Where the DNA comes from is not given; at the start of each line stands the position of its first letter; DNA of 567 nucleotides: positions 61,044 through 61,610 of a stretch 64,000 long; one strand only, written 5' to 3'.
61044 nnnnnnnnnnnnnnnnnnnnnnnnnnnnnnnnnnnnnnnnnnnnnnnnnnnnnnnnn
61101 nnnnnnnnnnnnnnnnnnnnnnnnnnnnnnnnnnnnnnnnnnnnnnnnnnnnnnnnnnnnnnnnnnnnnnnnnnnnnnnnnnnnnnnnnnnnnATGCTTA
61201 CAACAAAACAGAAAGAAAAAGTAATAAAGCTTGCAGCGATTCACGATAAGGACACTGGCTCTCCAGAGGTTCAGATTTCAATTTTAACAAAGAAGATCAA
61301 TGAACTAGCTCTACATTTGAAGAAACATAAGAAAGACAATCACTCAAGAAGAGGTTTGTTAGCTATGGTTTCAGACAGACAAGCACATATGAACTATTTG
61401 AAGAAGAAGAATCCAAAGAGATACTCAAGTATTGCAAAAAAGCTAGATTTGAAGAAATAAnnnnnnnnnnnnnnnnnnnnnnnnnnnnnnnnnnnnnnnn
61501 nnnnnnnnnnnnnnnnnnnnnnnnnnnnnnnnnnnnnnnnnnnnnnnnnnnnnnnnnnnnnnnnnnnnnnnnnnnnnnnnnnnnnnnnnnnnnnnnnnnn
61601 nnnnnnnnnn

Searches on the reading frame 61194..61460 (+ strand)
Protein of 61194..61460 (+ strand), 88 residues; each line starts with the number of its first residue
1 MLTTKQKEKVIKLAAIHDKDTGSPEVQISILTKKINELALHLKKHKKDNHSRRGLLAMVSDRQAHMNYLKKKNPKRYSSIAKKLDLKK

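Call 11: find_encoding_contigs(protein=window:61194-61460:+, flank=10000, max_places=10)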
Protein window:61194-61460:+ (88 aa): 23 contigs read that carry it; 10 places shown.
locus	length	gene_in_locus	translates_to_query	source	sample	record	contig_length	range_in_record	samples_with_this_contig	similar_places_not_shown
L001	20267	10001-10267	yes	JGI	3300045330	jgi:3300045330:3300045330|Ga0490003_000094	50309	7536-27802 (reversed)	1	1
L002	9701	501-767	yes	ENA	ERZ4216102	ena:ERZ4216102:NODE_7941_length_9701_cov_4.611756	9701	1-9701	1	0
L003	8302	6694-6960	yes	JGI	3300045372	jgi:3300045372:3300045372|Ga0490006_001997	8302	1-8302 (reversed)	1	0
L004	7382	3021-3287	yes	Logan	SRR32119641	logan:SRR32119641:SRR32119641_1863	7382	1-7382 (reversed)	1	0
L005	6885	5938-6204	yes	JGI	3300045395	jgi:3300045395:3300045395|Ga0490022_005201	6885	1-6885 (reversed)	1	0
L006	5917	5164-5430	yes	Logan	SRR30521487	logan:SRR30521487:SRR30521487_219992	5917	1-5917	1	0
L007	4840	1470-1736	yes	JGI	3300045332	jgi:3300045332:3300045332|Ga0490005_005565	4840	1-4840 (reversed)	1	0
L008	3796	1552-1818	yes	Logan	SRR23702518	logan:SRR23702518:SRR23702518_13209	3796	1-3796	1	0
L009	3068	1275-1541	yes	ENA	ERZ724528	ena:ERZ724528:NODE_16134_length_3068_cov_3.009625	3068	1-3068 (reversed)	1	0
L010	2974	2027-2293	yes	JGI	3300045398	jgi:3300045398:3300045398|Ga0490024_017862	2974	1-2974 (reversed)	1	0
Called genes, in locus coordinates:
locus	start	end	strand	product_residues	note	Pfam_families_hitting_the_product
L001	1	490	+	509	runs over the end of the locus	PF12072:RNase_Y_N, PF00013:KH_1, PF01966:HD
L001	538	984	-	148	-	-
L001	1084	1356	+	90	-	PF00216:Bac_DNA_binding, PF18291:HU-HIG (weak)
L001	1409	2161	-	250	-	-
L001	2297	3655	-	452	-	PF01266:DAO, PF01946:Thi4 (faint), PF01266:DAO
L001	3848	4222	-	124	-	PF02021:UPF0102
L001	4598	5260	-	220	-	PF13384:HTH_23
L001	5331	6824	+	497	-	PF01743:PolyA_pol, PF12627:PolyA_pol_RNAbd, PF01966:HD, PF13735:tRNA_NucTran2_2 (weak)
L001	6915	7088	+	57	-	-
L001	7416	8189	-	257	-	PF03372:Exo_endo_phos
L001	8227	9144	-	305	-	PF02899:Phage_int_SAM_1, PF13495:Phage_int_SAM_4 (faint), PF00589:Phage_integrase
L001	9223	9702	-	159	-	-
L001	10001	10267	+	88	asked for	PF00312:Ribosomal_S15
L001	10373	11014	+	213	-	PF01936:NYN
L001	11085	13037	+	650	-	PF01138:RNase_PH, PF03725:RNase_PH_C (faint), PF01138:RNase_PH, PF00013:KH_1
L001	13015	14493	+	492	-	-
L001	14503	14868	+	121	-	PF01258:zf-dskA_traR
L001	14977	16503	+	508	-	PF13541:ChlI, PF01078:Mg_chelatase, PF07728:AAA_5, PF00493:MCM (weak), PF13335:Mg_chelatase_C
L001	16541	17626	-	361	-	PF23446:LysM1_NFP_LYK (faint), PF01476:LysM, PF23473:LysM3_LYK4_5 (weak), PF01476:LysM, PF01551:Peptidase_M23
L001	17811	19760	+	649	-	PF00580:UvrD-helicase, PF13245:AAA_19, PF13604:AAA_30 (faint), PF01443:Viral_helicase1 (faint), PF13087:AAA_12 (faint), PF13361:UvrD_C, PF13538:UvrD_C_2 (weak)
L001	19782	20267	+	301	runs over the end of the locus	PF00398:RrnaAD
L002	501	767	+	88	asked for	PF00312:Ribosomal_S15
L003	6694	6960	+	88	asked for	PF00312:Ribosomal_S15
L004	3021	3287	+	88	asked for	PF00312:Ribosomal_S15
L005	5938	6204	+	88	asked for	PF00312:Ribosomal_S15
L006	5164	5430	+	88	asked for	PF00312:Ribosomal_S15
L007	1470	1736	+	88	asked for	PF00312:Ribosomal_S15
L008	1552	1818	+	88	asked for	PF00312:Ribosomal_S15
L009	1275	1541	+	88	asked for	PF00312:Ribosomal_S15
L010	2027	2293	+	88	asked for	PF00312:Ribosomal_S15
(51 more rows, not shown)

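Call 12: search_protein_families(library=pfam, proteins=[window:61194-61460:+], max_evalue=0.01)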
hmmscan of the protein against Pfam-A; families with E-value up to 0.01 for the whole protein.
window:61194-61460:+ (88 aa): 1 family
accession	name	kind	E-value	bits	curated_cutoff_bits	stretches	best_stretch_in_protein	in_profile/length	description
PF00312.27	Ribosomal_S15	-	5.3e-30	103.8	31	1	7-86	1-80/81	Ribosomal protein S15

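Call 19: find_related_loci(query=L001:11085-13034:+, collection=genome_contigs, flank=6000)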
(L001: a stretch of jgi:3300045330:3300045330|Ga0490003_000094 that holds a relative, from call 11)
Query L001:11085-13034:+ (650 aa) in genome_contigs; peptide patterns used: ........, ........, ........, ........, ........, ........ (x = any residue, [..] = any of these).
600 stretches matched a pattern (row limit reached: there are more); 595 encode a relative of the query (tblastn E <= 1e-3); the best 80 are kept; 80 distinct loci.
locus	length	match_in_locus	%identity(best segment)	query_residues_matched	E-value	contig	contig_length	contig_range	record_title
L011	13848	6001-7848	71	1-630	0e+0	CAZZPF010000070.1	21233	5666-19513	MAG TPA_asm: uncultured Candidatus Saccharibacteria bacterium isolate binchicken_co203_538 genome assembly, contig: k141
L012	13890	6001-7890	68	1-635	0e+0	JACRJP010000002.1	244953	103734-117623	MAG: Candidatus Taylorbacteria bacterium isolate NC_groundwater_1832_Pr3_B-0.1um_40_24 SR-2_scaffold_141_1491172, whole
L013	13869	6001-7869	67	1-640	0e+0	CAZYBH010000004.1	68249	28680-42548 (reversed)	MAG TPA_asm: uncultured Candidatus Saccharibacteria bacterium isolate SRP257259_co1_236 genome assembly, contig: NODE_36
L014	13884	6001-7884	67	1-635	0e+0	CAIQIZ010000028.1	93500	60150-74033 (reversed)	uncultured bacterium isolate AM-2014_bin-3837 genome assembly, contig: bin-3837:28/31, whole genome shotgun sequence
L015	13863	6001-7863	66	1-630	0e+0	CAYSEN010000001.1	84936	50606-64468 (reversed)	MAG TPA_asm: uncultured Candidatus Saccharibacteria bacterium isolate SRP342105_co1_265 genome assembly, contig: NODE_34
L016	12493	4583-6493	64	1-646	0e+0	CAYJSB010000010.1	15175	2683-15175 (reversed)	MAG TPA_asm: uncultured Candidatus Saccharibacteria bacterium isolate ERP125453_co1_310 genome assembly, contig: NODE_40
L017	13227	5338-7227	65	1-635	0e+0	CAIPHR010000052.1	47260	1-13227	uncultured bacterium isolate MJ-2014_bin-1666 genome assembly, contig: bin-1666:52/95, whole genome shotgun sequence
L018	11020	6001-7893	64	1-637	0e+0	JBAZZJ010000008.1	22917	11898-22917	MAG: Candidatus Paceibacterota bacterium isolate SO_2017_GW3_13 scaffold_1285_c1_OW296A_2017, whole genome shotgun seque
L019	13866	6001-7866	66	1-630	0e+0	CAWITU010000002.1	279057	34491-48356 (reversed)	MAG: uncultured bacterium isolate MFD01223.bin.2.44 genome assembly, contig: contig_20817, whole genome shotgun sequence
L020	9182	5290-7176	65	1-646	0e+0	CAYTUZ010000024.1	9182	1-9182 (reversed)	MAG TPA_asm: uncultured Candidatus Saccharibacteria bacterium isolate binchicken_co50_16 genome assembly, contig: NODE_9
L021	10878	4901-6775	63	1-635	0e+0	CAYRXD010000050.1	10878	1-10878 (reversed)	MAG TPA_asm: uncultured Candidatus Saccharibacteria bacterium isolate binchicken_co125_168 genome assembly, contig: NODE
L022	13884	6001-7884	63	1-638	0e+0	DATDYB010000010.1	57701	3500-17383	MAG TPA_asm: Candidatus Paceibacterota bacterium isolate SMAG_U8154 k141_184282, whole genome shotgun sequence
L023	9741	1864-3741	63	1-635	0e+0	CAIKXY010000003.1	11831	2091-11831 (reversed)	uncultured bacterium isolate E14_bin-0799 genome assembly, contig: bin-0799:03/15, whole genome shotgun sequence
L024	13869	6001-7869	65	4-635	0e+0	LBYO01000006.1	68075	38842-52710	MAG: Parcubacteria group bacterium GW2011_GWA1_40_21 UT90_C0006, whole genome shotgun sequence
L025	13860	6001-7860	61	1-630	0e+0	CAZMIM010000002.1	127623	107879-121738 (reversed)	MAG TPA_asm: uncultured Candidatus Saccharibacteria bacterium isolate SRP334346_co1_199 genome assembly, contig: NODE_19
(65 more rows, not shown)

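Call 38: find_homologous_proteins(query=window:61194-61457:+, max_evalue=1e-20)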
Query window:61194-61457:+ (88 aa): 2820 proteins with E <= 1e-20 among 8000 candidates; the best 120 are listed.
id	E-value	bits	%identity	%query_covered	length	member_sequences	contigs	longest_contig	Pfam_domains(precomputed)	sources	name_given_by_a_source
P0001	7.4e-47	174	100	100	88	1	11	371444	PF00312.28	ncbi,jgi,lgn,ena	jgi:small subunit ribosomal protein S15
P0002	1.4e-46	174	99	100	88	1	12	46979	PF00312.28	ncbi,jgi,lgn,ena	jgi:small subunit ribosomal protein S15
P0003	5.2e-46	172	98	100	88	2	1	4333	PF00312.28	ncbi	-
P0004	3.8e-41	156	87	99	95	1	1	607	PF00312.28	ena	-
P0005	5.6e-41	156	100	88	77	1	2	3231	PF00312.28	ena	-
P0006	3.7e-40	153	86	100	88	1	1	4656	PF00312.28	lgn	-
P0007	4.3e-40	153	84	100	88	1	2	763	PF00312.28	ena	-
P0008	4.9e-40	153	86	100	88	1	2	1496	PF00312.28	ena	-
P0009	6.0e-40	152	83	99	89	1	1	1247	PF00312.28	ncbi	-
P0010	6.3e-40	152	88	100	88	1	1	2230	PF00312.28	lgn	-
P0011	6.5e-40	152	86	100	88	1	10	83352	PF00312.28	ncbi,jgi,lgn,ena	ncbi:MAG TPA: 30S ribosomal protein S15 [Candidatus Paceibacterota bacterium]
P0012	6.9e-40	152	86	99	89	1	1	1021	PF00312.28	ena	-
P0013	8.6e-40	152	87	99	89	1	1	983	PF00312.28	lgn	-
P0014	1.0e-39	152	83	100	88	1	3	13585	PF00312.28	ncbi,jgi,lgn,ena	jgi:small subunit ribosomal protein S15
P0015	1.6e-39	151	86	100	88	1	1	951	PF00312.28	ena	-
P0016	1.6e-39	151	86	100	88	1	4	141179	PF00312.28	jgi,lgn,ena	jgi:small subunit ribosomal protein S15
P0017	1.8e-39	151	88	100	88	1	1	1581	PF00312.28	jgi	jgi:small subunit ribosomal protein S15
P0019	2.0e-39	151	86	100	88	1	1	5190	PF00312.28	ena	-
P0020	2.7e-39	150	86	100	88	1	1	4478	PF00312.28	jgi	jgi:small subunit ribosomal protein S15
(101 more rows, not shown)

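Call 39: find_encoding_contigs(protein=P0002, flank=3000, max_places=10)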
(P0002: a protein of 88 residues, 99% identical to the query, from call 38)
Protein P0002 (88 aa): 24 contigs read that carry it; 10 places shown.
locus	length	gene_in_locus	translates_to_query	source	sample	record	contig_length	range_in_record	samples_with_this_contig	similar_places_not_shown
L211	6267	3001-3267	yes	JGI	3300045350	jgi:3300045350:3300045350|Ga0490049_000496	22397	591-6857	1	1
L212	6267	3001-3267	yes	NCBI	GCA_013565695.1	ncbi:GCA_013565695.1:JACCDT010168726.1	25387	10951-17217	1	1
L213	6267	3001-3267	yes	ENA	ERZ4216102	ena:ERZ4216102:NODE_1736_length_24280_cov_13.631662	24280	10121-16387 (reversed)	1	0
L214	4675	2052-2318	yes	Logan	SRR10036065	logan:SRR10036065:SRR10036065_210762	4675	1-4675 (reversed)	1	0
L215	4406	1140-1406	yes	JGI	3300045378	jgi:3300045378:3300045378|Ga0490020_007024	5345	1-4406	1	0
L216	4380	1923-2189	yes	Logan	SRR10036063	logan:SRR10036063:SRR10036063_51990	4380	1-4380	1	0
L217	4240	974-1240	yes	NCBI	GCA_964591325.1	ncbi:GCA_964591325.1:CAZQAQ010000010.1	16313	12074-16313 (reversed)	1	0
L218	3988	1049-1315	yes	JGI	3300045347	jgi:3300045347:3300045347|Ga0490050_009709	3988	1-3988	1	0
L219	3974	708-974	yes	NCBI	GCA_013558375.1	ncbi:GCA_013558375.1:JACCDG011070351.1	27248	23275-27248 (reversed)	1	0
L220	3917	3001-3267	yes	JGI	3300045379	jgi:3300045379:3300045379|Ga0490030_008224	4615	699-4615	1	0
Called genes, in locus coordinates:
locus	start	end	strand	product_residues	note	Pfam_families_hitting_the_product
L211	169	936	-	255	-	PF03372:Exo_endo_phos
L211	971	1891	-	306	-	PF02899:Phage_int_SAM_1, PF13495:Phage_int_SAM_4 (faint), PF00589:Phage_integrase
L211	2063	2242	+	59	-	-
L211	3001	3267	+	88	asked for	PF00312:Ribosomal_S15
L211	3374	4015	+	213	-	PF01936:NYN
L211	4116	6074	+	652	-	PF01138:RNase_PH, PF03725:RNase_PH_C (faint), PF01138:RNase_PH, PF00013:KH_1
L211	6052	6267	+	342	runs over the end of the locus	-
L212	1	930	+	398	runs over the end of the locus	PF07690:MFS_1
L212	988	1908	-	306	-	PF02899:Phage_int_SAM_1, PF13495:Phage_int_SAM_4 (faint), PF00589:Phage_integrase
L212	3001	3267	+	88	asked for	PF00312:Ribosomal_S15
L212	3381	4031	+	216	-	PF01936:NYN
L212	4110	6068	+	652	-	PF01138:RNase_PH, PF03725:RNase_PH_C (faint), PF01138:RNase_PH, PF00013:KH_1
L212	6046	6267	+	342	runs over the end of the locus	-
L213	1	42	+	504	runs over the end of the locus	PF01743:PolyA_pol, PF12627:PolyA_pol_RNAbd, PF01966:HD, PF13735:tRNA_NucTran2_2 (weak)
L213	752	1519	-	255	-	PF03372:Exo_endo_phos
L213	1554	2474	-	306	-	PF02899:Phage_int_SAM_1, PF13495:Phage_int_SAM_4 (faint), PF00589:Phage_integrase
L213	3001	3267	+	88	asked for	PF00312:Ribosomal_S15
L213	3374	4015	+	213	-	PF01936:NYN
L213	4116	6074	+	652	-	PF01138:RNase_PH, PF03725:RNase_PH_C (faint), PF01138:RNase_PH, PF00013:KH_1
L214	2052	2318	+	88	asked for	PF00312:Ribosomal_S15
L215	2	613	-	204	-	?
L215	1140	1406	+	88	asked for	PF00312:Ribosomal_S15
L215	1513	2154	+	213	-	PF01936:NYN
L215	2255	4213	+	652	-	PF01138:RNase_PH, PF03725:RNase_PH_C (faint), PF01138:RNase_PH, PF00013:KH_1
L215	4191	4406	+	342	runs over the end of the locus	-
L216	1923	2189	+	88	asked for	PF00312:Ribosomal_S15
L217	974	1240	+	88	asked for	PF00312:Ribosomal_S15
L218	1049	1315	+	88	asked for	PF00312:Ribosomal_S15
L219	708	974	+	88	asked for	PF00312:Ribosomal_S15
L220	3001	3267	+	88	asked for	PF00312:Ribosomal_S15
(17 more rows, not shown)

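Call 40: find_encoding_contigs(protein=P0003, flank=3000, max_places=10)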
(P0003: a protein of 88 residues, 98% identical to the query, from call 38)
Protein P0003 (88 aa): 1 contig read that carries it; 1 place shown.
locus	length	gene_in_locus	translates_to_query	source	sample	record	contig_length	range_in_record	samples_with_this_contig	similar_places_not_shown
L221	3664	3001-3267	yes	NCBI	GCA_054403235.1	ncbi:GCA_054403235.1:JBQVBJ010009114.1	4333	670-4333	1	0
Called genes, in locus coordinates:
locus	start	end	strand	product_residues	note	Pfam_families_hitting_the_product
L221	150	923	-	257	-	PF03372:Exo_endo_phos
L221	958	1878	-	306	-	PF02899:Phage_int_SAM_1, PF13495:Phage_int_SAM_4 (faint), PF00589:Phage_integrase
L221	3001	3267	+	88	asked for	PF00312:Ribosomal_S15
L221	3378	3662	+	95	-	?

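Call 43: find_encoding_contigs(protein=P0010, flank=2500, max_places=5)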
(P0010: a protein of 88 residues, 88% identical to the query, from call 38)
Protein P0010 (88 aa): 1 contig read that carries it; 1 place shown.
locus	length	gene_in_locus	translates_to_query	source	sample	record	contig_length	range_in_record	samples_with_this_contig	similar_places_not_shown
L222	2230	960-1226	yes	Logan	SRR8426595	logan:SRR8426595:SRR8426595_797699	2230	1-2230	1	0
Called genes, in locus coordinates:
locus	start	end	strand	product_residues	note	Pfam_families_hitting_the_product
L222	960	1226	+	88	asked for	PF00312:Ribosomal_S15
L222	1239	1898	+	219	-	PF01936:NYN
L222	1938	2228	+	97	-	?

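Call 44: find_encoding_contigs(protein=P0006, flank=2500, max_places=5)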
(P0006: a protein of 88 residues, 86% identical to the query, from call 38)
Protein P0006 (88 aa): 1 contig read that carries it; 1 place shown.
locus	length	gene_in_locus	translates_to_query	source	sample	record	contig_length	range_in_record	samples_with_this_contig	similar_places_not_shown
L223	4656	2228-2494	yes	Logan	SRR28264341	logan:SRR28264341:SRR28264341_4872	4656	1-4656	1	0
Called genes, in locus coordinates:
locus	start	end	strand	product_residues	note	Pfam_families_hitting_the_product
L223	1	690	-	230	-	?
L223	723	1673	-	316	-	PF02899:Phage_int_SAM_1, PF13102:Phage_int_SAM_5 (weak), PF13495:Phage_int_SAM_4 (faint), PF00589:Phage_integrase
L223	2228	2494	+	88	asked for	PF00312:Ribosomal_S15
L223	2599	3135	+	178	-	PF01936:NYN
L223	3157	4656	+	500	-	?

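Call 45: find_encoding_contigs(protein=P0011, flank=2500, max_places=8)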
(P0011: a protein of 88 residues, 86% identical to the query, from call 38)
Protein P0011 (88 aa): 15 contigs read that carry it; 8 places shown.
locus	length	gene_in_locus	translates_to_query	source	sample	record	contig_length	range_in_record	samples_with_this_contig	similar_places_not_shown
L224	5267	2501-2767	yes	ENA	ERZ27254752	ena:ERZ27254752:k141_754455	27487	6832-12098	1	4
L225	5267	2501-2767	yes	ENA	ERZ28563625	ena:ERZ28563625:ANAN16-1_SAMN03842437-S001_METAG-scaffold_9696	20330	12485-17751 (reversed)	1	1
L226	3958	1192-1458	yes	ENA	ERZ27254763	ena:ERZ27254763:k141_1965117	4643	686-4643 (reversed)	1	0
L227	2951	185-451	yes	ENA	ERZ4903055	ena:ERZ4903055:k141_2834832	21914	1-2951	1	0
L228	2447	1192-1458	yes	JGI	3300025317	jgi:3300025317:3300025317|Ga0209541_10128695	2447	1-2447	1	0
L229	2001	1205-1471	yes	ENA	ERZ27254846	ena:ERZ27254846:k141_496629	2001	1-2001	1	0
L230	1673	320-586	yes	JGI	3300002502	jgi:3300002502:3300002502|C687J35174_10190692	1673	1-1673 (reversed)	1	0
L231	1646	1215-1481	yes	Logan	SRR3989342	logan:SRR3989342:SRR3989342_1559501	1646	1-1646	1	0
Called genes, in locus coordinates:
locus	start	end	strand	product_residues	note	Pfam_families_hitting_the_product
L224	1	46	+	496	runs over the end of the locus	PF01743:PolyA_pol, PF12627:PolyA_pol_RNAbd, PF01966:HD, PF13735:tRNA_NucTran2_2 (weak)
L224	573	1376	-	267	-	PF03372:Exo_endo_phos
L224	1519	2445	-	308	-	PF02899:Phage_int_SAM_1, PF13495:Phage_int_SAM_4 (weak), PF00589:Phage_integrase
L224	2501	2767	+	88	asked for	PF00312:Ribosomal_S15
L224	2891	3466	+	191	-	PF01936:NYN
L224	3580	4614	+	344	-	-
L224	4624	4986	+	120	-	PF01258:zf-dskA_traR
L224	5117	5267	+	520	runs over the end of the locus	PF05362:Lon_C (weak), PF13541:ChlI, PF01078:Mg_chelatase, PF07728:AAA_5 (faint), PF00493:MCM (weak), PF13335:Mg_chelatase_C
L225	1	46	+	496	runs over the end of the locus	PF01743:PolyA_pol, PF12627:PolyA_pol_RNAbd, PF01966:HD, PF13735:tRNA_NucTran2_2 (weak)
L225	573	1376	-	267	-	PF03372:Exo_endo_phos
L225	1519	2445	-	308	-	PF02899:Phage_int_SAM_1, PF13495:Phage_int_SAM_4 (weak), PF00589:Phage_integrase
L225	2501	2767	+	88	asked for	PF00312:Ribosomal_S15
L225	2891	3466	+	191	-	PF01936:NYN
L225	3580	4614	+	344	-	-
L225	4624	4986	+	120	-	PF01258:zf-dskA_traR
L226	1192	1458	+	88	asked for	PF00312:Ribosomal_S15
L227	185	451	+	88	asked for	PF00312:Ribosomal_S15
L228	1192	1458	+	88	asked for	PF00312:Ribosomal_S15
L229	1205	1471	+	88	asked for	PF00312:Ribosomal_S15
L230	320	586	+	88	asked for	PF00312:Ribosomal_S15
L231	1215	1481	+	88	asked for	PF00312:Ribosomal_S15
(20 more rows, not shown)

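Call 61: find_encoding_contigs(protein=P0016, flank=2500, max_places=4)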
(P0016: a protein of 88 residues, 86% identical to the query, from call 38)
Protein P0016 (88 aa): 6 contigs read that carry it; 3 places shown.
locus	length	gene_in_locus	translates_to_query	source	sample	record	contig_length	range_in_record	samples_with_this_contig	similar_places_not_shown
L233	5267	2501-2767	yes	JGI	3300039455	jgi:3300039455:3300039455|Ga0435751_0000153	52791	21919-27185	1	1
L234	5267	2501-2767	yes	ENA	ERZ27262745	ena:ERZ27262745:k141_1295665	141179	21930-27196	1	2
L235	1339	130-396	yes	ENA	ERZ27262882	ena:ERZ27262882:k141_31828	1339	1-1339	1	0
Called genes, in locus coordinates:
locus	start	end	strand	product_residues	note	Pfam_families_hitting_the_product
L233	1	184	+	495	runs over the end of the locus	PF01743:PolyA_pol, PF12627:PolyA_pol_RNAbd, PF01966:HD, PF13735:tRNA_NucTran2_2 (weak)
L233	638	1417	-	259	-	PF03372:Exo_endo_phos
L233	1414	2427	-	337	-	PF13102:Phage_int_SAM_5 (weak), PF13495:Phage_int_SAM_4 (faint), PF02899:Phage_int_SAM_1, PF00589:Phage_integrase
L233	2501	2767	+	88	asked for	PF00312:Ribosomal_S15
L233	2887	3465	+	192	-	PF01936:NYN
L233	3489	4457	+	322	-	-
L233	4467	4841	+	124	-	-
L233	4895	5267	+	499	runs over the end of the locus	PF00004:AAA (faint), PF05362:Lon_C, PF13541:ChlI, PF00493:MCM (faint), PF01078:Mg_chelatase, PF05496:RuvB_N (faint), PF07728:AAA_5, PF13335:Mg_chelatase_C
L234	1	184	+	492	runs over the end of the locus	PF01743:PolyA_pol, PF12627:PolyA_pol_RNAbd, PF01966:HD, PF13735:tRNA_NucTran2_2 (weak)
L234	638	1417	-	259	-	PF03372:Exo_endo_phos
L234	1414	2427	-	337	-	PF13102:Phage_int_SAM_5 (weak), PF13495:Phage_int_SAM_4 (faint), PF02899:Phage_int_SAM_1, PF00589:Phage_integrase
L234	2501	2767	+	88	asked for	PF00312:Ribosomal_S15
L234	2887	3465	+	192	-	PF01936:NYN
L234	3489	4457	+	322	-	-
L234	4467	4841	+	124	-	-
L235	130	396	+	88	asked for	PF00312:Ribosomal_S15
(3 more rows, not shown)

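Call 62: find_encoding_contigs(protein=P0019, flank=2500, max_places=4)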
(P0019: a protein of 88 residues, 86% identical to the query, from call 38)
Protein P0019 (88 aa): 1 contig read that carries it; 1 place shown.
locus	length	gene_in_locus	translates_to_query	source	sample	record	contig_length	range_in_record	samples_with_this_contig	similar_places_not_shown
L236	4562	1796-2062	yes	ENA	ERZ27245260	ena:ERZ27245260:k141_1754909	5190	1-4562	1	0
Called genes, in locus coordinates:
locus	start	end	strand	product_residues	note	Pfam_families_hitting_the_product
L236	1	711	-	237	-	?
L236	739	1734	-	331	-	PF13102:Phage_int_SAM_5 (weak), PF13495:Phage_int_SAM_4 (faint), PF02899:Phage_int_SAM_1, PF00589:Phage_integrase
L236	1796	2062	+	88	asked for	PF00312:Ribosomal_S15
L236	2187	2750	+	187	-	PF01936:NYN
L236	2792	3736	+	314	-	-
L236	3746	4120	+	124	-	PF01258:zf-dskA_traR (weak)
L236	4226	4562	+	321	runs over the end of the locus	?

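Call 63: find_encoding_contigs(protein=P0020, flank=2500, max_places=4)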
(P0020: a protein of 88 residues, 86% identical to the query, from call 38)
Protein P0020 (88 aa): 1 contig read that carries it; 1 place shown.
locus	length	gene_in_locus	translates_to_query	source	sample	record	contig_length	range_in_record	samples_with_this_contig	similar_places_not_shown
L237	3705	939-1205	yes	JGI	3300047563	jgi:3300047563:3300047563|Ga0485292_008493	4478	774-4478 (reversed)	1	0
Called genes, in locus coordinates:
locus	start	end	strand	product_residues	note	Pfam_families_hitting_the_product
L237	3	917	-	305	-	?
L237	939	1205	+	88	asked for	PF00312:Ribosomal_S15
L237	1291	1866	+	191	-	PF01936:NYN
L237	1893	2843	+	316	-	-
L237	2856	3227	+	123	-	PF01258:zf-dskA_traR (weak)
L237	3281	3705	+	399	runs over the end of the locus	?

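Call 95: find_encoding_contigs(protein=P0017, flank=2500, max_places=4)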
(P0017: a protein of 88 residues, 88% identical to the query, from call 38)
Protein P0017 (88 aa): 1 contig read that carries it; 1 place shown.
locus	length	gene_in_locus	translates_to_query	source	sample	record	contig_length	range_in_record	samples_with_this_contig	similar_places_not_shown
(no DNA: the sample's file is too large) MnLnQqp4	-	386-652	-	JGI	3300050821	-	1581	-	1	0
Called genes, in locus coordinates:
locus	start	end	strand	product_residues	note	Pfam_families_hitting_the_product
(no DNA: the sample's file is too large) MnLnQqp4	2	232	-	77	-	?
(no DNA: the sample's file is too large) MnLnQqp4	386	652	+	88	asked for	PF00312:Ribosomal_S15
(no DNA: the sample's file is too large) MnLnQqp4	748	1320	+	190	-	PF01936:NYN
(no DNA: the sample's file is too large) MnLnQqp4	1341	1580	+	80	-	?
